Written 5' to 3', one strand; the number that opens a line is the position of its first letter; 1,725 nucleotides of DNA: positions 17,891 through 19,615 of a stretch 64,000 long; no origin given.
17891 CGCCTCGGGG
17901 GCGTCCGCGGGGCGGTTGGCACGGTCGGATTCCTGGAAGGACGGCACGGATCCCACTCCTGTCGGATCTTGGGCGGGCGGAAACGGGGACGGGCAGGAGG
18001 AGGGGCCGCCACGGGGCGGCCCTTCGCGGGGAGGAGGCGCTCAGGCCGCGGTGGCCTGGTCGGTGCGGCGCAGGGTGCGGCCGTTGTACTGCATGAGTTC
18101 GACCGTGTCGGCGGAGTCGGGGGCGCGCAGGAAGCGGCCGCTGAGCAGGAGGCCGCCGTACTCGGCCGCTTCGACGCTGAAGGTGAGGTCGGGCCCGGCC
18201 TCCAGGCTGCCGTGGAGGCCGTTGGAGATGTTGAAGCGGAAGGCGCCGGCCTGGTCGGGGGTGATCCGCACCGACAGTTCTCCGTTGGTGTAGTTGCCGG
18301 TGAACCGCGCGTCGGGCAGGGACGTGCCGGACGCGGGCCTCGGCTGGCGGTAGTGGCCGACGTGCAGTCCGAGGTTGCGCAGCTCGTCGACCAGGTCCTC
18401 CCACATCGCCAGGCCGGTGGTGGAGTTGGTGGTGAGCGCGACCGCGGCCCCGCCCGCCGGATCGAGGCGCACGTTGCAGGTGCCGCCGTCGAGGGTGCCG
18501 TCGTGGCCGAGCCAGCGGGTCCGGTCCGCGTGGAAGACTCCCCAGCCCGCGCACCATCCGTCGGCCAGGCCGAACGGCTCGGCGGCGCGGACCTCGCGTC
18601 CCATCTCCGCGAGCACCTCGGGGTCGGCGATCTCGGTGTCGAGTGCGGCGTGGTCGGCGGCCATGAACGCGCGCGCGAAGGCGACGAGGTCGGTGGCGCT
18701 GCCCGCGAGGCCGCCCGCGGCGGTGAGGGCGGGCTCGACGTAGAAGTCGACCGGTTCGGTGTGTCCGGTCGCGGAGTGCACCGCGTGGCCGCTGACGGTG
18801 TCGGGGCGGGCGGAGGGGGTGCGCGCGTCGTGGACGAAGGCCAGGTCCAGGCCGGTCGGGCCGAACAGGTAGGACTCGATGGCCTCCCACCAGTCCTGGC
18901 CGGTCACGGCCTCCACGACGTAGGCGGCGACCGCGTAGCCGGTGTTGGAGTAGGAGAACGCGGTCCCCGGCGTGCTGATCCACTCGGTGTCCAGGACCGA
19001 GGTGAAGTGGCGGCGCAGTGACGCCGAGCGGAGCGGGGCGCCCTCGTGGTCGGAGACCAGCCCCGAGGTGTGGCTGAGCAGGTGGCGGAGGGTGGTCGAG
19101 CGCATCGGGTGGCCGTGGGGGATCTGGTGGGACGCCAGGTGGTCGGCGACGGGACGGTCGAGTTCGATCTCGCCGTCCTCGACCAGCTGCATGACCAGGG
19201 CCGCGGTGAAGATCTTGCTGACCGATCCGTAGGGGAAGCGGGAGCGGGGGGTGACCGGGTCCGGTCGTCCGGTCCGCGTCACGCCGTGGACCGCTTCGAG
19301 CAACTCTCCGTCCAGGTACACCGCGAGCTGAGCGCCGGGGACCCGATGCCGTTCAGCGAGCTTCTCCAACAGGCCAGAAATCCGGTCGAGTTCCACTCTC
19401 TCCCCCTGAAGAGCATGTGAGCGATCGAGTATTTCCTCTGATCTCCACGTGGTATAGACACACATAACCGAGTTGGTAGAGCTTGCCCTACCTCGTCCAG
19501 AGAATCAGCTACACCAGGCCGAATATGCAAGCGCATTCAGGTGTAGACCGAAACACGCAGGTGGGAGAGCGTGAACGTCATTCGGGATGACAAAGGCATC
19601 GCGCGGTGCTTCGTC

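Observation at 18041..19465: Stand-alone PBP/β-lactamase-fold hydrolase directly upstream of a TE-less, E-domain-rich NRPS (SurE-like offloading cyclase architecture)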

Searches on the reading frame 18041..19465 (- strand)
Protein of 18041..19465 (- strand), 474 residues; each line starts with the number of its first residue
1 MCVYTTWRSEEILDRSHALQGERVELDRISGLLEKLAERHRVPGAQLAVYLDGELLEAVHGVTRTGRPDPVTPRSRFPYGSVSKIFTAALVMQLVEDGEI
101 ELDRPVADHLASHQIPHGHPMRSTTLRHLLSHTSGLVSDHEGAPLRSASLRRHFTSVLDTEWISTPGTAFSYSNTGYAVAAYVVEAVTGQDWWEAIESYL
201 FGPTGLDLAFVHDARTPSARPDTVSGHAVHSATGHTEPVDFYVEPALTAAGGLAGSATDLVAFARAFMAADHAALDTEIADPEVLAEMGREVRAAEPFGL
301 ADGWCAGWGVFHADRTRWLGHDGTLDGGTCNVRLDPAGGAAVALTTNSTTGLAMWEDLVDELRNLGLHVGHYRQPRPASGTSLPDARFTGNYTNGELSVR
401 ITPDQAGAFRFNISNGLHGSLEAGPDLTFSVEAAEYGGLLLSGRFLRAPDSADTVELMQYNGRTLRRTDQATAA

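Call 5: search_protein_families(library=pfam, proteins=[window:18041-19465:-], max_evalue=0.01)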
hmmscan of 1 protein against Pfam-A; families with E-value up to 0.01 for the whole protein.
window:18041-19465:- (474 aa): 3 families
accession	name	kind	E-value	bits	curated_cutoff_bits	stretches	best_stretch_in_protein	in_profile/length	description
PF00144.29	Beta-lactamase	-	6.4e-59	200.2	27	1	32-352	4-314/329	Beta-lactamase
PF00288.32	GHMP_kinases_N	-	0.0038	17.9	22.3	0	231-301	12-78/87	GHMP kinases N terminal domain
PF13354.11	Beta-lactamase2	-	0.0058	16.4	22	0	73-106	17-50/214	Beta-lactamase enzyme family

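Call 6: search_solved_structures(query=window:18041-19465:-, max_evalue=0.001, show_alignments=2)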
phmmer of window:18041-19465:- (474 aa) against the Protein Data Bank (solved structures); distinct sequences matched with E-value up to 0.001: 115 (the best 60 are shown).
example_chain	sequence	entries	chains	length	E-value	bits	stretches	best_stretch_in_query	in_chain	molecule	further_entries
6ksu_A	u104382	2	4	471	1.8e-96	327.2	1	12-467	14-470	Alpha/beta hydrolase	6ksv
8fek_A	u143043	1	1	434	5.6e-72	246.4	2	244-467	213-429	PBP cyclase Ulm16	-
7spn_A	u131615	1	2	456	3e-28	102.2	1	23-354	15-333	IS11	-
2qmi_A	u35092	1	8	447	3.8e-24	88.7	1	30-347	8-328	Pbp related beta-lactamase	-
3wwx_A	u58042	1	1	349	6e-20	74.8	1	65-342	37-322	S12 family peptidase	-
4y7p_A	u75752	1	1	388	7.4e-20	74.5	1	53-265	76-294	Alkaline D-peptidase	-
9sn1_A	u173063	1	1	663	4.4e-17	65.4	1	30-292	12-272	Beta-lactamase family protein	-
1sde_A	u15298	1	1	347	4e-16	62.2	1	40-270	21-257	D-alanyl-D-alanine carboxypeptidase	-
1cef_A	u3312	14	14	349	4.1e-16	62.2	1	40-270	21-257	D-ALANYL-D-ALANINE CARBOXYPEPTIDASE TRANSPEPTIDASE | D-ALANYL-D-ALANINE CARBOXYPEPTIDASE | D-alanyl-D-alanine carboxypeptidase precursor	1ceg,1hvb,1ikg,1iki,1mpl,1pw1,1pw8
4gdn_A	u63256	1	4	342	4.4e-14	55.5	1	28-206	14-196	Protein flp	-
9s7k_A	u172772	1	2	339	1.3e-13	54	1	49-263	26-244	D-alanyl-D-alanine carboxypeptidase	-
2dns_A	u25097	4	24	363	1.3e-13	53.9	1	29-351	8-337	D-amino acid amidase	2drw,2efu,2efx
5e2g_A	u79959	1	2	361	1.3e-12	50.7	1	29-274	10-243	Beta-lactamase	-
7mdc_A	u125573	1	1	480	1.6e-12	50.3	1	27-208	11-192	Beta-lactamase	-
7ul6_A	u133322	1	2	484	1.6e-12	50.3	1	27-208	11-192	Beta-lactamase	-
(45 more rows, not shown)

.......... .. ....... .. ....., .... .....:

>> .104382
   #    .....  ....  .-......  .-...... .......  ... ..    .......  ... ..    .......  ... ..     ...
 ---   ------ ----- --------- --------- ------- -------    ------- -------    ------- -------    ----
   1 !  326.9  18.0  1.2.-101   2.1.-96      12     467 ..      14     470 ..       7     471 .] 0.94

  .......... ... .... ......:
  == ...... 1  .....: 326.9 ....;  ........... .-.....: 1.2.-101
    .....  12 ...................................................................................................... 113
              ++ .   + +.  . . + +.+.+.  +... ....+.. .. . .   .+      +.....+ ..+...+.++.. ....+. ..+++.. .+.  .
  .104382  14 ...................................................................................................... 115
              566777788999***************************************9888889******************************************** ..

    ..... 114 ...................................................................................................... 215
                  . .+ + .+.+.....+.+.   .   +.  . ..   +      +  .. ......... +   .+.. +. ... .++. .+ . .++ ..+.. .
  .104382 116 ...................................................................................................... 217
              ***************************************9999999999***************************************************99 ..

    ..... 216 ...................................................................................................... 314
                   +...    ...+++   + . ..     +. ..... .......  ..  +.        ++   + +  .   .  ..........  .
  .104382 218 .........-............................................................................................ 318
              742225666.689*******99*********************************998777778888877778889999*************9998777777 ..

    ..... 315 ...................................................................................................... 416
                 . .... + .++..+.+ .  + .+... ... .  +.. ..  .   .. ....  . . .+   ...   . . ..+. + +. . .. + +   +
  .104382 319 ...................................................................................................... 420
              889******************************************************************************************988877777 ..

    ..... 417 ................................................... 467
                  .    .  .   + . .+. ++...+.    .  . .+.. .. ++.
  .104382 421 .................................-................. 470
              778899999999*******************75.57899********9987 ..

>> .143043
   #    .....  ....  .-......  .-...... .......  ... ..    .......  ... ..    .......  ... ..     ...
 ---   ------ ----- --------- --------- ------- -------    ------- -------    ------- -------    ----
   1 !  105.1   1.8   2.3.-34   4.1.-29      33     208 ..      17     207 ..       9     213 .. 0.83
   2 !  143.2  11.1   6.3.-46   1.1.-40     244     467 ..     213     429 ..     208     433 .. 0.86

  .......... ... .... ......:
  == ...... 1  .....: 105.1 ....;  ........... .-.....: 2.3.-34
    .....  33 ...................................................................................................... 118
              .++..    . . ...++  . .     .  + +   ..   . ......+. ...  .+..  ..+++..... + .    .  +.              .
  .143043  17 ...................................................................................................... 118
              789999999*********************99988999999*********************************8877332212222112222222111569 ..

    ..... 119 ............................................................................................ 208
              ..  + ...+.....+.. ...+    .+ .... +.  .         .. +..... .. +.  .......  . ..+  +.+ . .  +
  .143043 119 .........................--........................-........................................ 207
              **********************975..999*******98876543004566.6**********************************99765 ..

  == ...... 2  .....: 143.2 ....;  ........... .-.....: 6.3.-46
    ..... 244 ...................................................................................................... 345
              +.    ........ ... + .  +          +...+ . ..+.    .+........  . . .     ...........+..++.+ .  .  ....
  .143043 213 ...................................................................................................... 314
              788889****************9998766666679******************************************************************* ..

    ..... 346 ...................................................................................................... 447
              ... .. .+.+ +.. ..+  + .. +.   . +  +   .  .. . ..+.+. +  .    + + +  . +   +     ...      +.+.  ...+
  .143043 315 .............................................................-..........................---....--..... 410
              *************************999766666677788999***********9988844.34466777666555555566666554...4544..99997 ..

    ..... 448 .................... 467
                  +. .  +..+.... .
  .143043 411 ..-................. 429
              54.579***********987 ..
